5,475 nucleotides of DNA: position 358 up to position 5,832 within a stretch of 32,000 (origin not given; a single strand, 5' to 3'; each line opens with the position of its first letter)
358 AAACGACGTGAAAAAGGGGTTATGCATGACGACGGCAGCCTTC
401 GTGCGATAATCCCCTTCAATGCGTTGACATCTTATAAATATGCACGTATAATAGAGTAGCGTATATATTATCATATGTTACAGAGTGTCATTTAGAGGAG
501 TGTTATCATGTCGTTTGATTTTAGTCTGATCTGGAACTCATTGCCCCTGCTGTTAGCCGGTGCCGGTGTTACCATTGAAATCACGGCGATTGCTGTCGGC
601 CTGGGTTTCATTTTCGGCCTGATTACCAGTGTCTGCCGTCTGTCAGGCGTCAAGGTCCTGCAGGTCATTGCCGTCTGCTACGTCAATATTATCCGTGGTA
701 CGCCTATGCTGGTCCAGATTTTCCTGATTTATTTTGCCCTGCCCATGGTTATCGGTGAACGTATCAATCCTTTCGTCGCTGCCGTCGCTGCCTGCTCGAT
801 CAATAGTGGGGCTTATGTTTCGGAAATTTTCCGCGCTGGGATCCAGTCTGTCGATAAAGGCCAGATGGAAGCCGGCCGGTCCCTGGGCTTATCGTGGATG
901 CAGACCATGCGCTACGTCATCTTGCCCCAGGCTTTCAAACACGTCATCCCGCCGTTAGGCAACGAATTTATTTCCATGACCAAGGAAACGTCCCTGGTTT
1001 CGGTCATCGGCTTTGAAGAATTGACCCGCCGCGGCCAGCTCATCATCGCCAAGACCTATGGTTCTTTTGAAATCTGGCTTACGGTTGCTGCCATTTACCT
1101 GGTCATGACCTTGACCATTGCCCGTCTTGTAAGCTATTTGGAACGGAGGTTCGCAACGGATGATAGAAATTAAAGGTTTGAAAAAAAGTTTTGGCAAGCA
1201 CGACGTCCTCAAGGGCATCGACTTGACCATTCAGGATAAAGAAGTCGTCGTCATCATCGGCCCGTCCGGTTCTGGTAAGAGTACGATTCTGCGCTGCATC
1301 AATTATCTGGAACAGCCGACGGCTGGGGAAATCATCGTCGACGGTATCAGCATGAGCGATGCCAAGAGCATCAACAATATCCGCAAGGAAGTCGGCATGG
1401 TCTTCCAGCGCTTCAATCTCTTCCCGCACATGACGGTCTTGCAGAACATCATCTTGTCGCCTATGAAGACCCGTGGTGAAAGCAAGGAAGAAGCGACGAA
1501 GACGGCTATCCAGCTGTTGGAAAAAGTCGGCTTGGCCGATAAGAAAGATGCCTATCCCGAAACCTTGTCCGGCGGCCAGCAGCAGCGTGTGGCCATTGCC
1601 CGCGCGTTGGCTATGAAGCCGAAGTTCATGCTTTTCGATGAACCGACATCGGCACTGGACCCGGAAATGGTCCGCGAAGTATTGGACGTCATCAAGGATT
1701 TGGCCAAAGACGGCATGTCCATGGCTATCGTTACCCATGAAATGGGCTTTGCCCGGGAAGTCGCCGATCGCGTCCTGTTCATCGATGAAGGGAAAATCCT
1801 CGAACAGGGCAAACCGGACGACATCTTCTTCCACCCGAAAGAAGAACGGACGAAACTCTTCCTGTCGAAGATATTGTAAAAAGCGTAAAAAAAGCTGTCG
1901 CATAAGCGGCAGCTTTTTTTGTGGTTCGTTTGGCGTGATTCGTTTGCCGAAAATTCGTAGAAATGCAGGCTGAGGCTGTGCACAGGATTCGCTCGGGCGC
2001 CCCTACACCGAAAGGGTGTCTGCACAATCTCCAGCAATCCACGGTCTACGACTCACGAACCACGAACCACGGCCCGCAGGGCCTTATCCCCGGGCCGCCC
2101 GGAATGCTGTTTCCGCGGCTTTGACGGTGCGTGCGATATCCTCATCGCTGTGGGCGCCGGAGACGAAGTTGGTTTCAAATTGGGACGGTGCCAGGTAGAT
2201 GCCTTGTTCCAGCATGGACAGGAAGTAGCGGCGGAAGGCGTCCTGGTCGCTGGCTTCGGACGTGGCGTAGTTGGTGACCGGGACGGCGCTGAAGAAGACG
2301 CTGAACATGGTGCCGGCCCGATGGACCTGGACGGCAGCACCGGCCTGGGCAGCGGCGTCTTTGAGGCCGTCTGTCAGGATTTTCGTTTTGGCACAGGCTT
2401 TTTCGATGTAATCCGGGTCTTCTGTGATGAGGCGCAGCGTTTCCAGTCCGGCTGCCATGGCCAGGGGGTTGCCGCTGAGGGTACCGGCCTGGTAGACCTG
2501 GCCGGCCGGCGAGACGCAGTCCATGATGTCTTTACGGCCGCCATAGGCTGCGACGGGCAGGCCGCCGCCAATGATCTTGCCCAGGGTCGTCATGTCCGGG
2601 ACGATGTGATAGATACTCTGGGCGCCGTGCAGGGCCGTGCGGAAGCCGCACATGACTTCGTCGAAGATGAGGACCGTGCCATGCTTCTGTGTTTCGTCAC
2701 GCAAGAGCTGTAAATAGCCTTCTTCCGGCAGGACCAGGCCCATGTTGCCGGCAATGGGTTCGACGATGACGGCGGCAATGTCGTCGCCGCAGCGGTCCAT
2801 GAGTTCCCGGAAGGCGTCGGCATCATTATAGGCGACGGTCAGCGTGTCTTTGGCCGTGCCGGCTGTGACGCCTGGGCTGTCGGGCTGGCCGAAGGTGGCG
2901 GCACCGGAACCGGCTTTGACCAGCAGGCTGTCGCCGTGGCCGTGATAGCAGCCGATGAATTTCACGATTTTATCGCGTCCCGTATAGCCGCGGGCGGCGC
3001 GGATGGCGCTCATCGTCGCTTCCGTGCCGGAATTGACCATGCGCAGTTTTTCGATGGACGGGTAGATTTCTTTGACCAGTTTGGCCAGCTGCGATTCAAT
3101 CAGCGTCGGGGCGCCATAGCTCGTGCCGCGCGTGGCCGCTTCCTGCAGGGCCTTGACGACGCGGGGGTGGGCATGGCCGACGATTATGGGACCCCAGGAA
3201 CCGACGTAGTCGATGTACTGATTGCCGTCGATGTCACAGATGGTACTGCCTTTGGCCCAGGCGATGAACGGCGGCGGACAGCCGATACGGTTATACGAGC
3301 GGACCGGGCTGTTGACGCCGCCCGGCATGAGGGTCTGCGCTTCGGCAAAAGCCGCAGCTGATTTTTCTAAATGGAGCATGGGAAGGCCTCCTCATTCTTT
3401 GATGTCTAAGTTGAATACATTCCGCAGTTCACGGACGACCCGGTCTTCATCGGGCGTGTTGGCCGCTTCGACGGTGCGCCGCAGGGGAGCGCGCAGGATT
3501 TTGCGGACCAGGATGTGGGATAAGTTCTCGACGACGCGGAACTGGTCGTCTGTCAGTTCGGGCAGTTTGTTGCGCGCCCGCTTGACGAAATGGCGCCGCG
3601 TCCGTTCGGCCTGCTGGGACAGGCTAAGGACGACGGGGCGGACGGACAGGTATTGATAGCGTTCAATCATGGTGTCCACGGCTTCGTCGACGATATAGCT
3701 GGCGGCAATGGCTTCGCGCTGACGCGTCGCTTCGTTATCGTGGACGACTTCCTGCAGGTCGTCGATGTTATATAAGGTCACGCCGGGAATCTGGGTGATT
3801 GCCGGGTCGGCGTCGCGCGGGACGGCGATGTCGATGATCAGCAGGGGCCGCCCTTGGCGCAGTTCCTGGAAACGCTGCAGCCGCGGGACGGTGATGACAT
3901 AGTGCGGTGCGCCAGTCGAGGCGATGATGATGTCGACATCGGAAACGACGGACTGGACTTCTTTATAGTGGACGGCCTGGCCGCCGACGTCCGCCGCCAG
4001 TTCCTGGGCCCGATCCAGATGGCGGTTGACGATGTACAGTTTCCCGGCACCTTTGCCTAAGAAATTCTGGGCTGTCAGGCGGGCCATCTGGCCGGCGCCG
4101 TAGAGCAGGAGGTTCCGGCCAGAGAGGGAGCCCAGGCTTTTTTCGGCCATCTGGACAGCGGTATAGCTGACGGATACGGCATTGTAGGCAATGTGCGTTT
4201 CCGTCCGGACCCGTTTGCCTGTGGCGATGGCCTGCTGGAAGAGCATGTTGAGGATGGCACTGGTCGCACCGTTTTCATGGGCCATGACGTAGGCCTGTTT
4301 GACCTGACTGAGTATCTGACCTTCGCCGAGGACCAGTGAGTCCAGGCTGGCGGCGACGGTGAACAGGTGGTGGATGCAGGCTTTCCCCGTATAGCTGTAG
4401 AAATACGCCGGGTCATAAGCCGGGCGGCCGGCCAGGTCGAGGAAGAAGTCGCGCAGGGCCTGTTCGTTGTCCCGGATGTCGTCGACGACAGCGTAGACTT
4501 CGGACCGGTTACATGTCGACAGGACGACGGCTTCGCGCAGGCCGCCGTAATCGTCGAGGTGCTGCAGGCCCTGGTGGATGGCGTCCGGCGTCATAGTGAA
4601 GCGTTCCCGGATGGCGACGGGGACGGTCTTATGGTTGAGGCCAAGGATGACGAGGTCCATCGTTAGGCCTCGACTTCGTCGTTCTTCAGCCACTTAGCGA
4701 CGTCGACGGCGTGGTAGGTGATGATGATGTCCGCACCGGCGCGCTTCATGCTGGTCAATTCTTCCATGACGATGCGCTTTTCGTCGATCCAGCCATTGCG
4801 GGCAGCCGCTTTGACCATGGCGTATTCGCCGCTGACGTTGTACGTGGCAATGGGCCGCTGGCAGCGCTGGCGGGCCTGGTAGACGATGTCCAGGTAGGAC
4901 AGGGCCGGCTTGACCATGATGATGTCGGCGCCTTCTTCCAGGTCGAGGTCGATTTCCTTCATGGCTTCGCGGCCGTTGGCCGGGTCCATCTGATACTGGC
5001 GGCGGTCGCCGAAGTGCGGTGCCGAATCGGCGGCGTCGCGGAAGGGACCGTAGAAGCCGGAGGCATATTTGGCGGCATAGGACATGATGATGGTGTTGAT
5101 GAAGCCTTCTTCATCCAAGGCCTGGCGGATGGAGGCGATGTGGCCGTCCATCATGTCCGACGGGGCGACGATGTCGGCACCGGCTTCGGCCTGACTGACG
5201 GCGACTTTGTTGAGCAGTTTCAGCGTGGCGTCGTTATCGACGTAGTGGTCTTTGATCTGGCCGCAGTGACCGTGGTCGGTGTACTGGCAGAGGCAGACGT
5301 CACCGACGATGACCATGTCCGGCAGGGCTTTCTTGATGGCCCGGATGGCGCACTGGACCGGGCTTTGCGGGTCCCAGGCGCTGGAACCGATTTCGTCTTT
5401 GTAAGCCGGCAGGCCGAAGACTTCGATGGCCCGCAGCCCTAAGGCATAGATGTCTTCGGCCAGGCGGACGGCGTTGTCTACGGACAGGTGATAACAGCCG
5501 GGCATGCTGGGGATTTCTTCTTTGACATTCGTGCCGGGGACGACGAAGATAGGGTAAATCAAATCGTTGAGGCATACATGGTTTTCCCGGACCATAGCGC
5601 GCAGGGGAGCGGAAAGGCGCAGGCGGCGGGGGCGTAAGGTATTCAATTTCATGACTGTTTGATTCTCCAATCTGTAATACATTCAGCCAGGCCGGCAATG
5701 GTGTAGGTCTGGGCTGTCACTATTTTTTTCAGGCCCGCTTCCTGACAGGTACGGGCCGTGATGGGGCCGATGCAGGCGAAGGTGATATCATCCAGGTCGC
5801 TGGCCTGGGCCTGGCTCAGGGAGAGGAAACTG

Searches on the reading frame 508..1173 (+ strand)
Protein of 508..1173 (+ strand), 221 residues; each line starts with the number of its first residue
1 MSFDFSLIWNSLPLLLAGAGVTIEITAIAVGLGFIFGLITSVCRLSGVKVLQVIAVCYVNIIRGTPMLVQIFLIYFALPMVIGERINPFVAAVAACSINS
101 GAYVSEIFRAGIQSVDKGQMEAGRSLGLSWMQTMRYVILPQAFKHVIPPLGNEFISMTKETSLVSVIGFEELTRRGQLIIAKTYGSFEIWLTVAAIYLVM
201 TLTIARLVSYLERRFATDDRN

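Call 17: search_protein_families(library=pfam, proteins=[window:508-1173:+])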
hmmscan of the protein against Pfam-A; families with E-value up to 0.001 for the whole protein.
window:508-1173:+ (221 aa): 1 family
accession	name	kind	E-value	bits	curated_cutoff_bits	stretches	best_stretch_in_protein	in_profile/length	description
PF00528.27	BPD_transp_1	-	5.7e-26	91.8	26.4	1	33-215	1-182/184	Binding-protein-dependent transport system inner membrane component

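Call 73: find_encoding_contigs(protein=window:508-1173:+, flank=10000, max_places=2)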
Protein window:508-1173:+ (221 aa): 24 contigs read that carry it; 2 places shown.
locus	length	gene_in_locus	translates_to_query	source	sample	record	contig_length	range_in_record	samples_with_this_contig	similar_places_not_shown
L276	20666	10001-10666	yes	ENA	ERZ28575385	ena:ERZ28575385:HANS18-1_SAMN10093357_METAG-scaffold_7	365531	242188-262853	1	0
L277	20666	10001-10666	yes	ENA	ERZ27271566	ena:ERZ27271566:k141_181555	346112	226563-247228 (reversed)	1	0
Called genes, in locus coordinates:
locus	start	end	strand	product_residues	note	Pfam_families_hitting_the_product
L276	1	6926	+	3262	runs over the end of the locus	PF05662:YadA_stalk, PF05658:YadA_head (weak), PF05662:YadA_stalk, PF05658:YadA_head (weak), PF05662:YadA_stalk, PF03895:YadA_anchor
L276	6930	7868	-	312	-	-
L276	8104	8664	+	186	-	PF13238:AAA_18 (faint), PF13671:AAA_33 (weak), PF01202:SKI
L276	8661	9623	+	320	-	PF00365:PFK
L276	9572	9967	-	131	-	-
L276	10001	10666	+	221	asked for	PF00528:BPD_transp_1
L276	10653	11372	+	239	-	PF02463:SMC_N, PF13476:AAA_23 (weak), PF09818:ABC_ATPase (faint), PF00005:ABC_tran, PF13175:AAA_15 (faint), PF13304:AAA_21 (weak)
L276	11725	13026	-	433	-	PF00202:Aminotran_3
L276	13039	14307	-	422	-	PF05201:GlutR_N, PF03807:F420_oxidored (faint), PF01488:Shikimate_DH, PF00745:GlutR_dimer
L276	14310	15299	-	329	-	PF00490:ALAD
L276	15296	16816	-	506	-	PF00590:TP_methylase, PF02602:HEM4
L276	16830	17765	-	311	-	PF01379:Porphobil_deam, PF03900:Porphobil_deamC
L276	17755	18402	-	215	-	PF13241:NAD_binding_7, PF14824:Sirohm_synth_M, PF10414:CysG_dimeriser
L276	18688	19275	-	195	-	PF03358:FMN_red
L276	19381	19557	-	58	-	-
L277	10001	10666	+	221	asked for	PF00528:BPD_transp_1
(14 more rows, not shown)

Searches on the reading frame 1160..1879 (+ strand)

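Call 17: search_protein_families(library=pfam, proteins=[window:1160-1879:+])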
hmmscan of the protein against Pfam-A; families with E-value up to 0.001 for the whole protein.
window:1160-1879:+ (239 aa): 11 families
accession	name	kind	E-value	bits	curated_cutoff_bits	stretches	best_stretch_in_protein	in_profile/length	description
PF00005.33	ABC_tran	-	4.5e-41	141.1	25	1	17-164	1-137/137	ABC transporter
PF13304.12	AAA_21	-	4.1e-13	50.5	27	2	29-59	1-26/304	AAA domain, putative AbiEii toxin, Type IV TA system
PF02463.25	SMC_N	-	2.1e-12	47.4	40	1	26-201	23-205/220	RecF/RecN/SMC N terminal domain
PF13476.12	AAA_23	-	5.7e-07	30.8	27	1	10-49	6-41/201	AAA domain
PF09818.15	ABC_ATPase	-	2.9e-06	26.9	23.2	0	129-210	151-248/283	P-loop domain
PF13175.12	AAA_15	-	8e-06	26.1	32.1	0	23-72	20-72/374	AAA ATPase domain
PF13555.12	AAA_29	-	4.2e-05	23.7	27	1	21-50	16-45/61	P-loop containing region of AAA domain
PF13191.12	AAA_16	-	0.00023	22.2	32.6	1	26-53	23-51/167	AAA ATPase domain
PF13401.12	AAA_22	-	0.00028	21.6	27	0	26-79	4-33/130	AAA domain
PF25199.1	nSTAND_NTPase5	-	0.00038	20.7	34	0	26-47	40-61/145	Novel STAND NTPase 5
PF20720.3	nSTAND3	-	0.00073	19.7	27.2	0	24-49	14-39/155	Novel STAND NTPase 3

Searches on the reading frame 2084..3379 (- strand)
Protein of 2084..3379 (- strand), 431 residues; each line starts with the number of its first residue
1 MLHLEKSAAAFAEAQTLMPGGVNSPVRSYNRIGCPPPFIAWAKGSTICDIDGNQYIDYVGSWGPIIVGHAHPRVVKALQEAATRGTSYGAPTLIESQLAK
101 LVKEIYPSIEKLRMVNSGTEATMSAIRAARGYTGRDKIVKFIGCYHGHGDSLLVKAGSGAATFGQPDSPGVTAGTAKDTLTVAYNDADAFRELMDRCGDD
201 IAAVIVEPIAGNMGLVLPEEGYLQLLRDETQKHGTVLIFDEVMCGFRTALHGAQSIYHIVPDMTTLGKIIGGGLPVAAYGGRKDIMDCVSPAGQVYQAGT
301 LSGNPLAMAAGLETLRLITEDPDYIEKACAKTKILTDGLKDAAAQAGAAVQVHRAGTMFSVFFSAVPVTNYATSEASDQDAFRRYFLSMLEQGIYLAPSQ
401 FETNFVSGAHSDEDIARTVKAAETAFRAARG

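Call 17: search_protein_families(library=pfam, proteins=[window:2084-3379:-])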
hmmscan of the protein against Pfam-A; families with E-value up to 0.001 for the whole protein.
window:2084-3379:- (431 aa): 1 family
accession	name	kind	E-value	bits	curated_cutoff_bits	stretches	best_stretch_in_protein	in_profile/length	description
PF00202.27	Aminotran_3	-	3.1e-78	263.7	30.5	1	38-398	12-373/403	Aminotransferase class-III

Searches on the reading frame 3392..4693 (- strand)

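Call 17: search_protein_families(library=pfam, proteins=[window:3392-4693:-])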
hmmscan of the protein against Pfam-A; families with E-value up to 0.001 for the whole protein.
window:3392-4693:- (433 aa): 4 families
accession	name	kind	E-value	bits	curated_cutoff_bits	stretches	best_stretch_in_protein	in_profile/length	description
PF05201.20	GlutR_N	-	2.6e-49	167.3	27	1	17-166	1-151/151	Glutamyl-tRNAGlu reductase, N-terminal domain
PF01488.26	Shikimate_DH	-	6.2e-37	127.2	24.3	1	182-316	2-138/138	Shikimate / quinate 5-dehydrogenase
PF00745.25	GlutR_dimer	-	1.5e-18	67.4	22.9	1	331-429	2-99/99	Glutamyl-tRNAGlu reductase, dimerisation domain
PF03807.23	F420_oxidored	-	2e-05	25.6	21.6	1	199-290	6-92/94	NADP oxidoreductase coenzyme F420-dependent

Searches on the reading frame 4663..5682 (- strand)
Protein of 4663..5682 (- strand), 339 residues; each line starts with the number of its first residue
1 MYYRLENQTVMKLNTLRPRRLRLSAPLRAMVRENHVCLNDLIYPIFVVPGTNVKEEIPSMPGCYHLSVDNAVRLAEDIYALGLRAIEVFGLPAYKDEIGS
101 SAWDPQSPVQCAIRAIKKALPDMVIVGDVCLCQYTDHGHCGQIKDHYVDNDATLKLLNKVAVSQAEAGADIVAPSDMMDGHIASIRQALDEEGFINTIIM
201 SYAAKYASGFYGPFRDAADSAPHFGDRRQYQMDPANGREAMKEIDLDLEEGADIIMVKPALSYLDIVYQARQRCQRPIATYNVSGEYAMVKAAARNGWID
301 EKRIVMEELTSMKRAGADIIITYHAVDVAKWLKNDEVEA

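Call 17: search_protein_families(library=pfam, proteins=[window:4663-5682:-])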
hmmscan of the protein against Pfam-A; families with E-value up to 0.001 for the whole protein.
window:4663-5682:- (339 aa): 1 family
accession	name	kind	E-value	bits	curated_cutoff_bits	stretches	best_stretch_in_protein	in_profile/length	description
PF00490.27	ALAD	-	3e-149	496.9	24.6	1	17-331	3-317/317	Delta-aminolevulinic acid dehydratase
